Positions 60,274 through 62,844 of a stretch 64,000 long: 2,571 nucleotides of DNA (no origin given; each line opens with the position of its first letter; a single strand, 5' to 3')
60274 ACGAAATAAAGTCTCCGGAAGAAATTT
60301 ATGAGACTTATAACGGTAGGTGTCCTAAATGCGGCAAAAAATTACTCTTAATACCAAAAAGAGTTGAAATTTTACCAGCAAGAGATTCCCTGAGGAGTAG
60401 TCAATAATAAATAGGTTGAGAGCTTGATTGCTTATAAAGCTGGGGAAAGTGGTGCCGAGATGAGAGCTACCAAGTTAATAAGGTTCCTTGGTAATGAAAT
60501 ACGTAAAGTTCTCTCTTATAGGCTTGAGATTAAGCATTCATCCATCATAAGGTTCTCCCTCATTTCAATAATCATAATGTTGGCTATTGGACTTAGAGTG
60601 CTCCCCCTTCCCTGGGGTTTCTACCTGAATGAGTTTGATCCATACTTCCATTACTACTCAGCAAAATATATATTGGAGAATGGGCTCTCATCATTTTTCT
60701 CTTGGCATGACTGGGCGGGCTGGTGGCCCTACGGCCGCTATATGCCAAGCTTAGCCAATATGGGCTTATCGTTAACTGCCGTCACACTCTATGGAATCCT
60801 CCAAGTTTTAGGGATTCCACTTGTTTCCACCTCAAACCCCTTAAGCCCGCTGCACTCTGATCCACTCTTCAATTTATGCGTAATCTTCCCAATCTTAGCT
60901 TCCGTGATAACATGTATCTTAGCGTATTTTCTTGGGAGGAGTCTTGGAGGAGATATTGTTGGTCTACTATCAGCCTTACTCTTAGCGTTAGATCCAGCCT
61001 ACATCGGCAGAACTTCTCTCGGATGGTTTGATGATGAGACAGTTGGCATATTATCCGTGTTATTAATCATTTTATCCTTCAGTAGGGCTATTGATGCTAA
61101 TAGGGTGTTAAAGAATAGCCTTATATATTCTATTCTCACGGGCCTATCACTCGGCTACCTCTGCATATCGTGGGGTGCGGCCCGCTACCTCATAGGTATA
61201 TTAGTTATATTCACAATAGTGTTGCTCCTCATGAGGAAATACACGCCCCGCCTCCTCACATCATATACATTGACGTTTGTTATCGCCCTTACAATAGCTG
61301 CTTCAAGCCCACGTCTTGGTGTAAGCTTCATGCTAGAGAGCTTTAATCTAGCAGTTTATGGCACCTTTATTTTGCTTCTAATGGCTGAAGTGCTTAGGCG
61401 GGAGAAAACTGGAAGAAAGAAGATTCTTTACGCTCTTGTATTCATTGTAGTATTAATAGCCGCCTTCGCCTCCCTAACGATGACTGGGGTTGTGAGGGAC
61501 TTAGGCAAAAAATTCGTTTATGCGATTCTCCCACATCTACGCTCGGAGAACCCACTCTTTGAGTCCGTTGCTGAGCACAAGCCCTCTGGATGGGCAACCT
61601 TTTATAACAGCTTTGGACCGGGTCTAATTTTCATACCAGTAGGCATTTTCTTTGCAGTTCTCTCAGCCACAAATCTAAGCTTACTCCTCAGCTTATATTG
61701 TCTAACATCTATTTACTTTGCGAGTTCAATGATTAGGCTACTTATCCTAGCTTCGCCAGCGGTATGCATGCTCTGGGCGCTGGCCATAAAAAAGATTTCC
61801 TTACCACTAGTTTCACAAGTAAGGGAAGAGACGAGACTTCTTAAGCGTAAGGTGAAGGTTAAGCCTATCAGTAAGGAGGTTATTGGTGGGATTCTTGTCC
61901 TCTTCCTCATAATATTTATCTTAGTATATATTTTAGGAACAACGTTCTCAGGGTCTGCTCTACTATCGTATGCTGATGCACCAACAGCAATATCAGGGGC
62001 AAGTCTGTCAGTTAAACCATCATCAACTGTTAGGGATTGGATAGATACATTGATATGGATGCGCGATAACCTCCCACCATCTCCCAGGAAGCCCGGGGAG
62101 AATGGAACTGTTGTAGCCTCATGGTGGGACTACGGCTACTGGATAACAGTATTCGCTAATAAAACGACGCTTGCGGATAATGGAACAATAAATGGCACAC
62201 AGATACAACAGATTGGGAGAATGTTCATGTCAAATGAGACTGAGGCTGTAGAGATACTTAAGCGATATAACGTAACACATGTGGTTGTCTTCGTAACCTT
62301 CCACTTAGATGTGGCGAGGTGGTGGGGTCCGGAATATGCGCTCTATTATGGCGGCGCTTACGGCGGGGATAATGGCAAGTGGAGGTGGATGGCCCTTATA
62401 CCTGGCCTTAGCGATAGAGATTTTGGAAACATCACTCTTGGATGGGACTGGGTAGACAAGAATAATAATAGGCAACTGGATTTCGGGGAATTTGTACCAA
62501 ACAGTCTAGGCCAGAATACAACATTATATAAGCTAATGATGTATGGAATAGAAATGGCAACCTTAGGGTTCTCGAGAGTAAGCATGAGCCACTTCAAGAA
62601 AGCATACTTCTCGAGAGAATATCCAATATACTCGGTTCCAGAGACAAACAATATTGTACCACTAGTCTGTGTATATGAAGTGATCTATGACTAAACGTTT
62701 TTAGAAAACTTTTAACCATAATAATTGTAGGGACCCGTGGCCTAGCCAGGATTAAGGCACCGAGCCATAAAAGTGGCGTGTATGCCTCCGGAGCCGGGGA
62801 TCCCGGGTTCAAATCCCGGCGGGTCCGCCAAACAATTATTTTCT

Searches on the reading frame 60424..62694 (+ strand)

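Call 50: search_protein_families(library=pfam, proteins=[window:60424-62694:+], max_evalue=0.00001)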
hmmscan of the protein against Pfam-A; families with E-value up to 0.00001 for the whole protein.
window:60424-62694:+ (756 aa): 2 families
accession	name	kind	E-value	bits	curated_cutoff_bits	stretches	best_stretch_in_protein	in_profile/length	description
PF02516.20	STT3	-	1.8e-34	120.4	24.5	1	65-450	26-404/405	Oligosaccharyl transferase STT3, N-terminal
PF21436.2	STT3-PglB_core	-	3.2e-08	34.6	23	1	563-612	4-53/131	STT3/PglB/AglB core domain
